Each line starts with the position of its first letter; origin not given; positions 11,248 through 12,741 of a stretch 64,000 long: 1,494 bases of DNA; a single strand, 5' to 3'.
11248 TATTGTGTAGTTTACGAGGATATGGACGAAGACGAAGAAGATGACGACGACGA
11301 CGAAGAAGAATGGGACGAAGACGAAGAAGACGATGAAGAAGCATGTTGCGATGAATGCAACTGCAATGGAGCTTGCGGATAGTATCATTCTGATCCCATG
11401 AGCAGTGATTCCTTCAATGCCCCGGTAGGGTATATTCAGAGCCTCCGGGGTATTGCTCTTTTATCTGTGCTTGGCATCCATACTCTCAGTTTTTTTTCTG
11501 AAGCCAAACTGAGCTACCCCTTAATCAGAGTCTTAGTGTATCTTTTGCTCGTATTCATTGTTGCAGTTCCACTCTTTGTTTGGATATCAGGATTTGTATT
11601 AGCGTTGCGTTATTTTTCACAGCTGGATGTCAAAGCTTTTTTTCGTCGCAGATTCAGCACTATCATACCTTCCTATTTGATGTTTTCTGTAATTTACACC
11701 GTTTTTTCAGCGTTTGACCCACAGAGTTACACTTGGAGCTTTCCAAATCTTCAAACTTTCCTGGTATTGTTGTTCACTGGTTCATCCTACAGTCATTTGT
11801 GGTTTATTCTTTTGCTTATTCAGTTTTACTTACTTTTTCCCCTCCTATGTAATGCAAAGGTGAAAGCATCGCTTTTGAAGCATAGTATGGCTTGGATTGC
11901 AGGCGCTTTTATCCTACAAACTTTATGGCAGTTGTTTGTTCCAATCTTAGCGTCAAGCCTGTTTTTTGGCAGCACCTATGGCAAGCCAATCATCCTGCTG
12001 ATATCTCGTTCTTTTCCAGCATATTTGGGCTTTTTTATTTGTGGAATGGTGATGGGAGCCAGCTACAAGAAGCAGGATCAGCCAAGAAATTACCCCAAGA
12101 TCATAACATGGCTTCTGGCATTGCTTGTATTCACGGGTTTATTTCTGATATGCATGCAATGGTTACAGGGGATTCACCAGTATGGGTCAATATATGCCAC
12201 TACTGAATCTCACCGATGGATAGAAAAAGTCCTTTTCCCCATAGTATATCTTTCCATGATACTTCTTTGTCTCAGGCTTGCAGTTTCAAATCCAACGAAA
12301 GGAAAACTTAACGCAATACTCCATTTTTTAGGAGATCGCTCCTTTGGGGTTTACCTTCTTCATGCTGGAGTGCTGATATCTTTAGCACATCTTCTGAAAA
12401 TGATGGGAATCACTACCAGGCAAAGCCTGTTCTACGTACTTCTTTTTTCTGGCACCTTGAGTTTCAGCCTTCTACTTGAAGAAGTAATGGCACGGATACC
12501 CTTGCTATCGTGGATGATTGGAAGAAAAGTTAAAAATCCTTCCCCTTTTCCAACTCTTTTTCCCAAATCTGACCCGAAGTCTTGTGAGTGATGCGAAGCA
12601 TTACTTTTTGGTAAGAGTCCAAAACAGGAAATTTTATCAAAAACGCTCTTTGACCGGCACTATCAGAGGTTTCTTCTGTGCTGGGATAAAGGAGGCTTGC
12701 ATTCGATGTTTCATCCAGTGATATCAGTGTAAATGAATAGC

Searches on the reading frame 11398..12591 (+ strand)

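Call 16: search_protein_families(library=pfam, proteins=[window:11398-12591:+], max_evalue=0.0001)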
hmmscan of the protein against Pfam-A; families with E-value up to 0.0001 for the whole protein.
window:11398-12591:+ (397 aa): 1 family
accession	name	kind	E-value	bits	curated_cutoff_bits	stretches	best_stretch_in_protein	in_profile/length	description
PF01757.29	Acyl_transf_3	-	1.1e-34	120.4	31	1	11-360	2-324/326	Acyltransferase domain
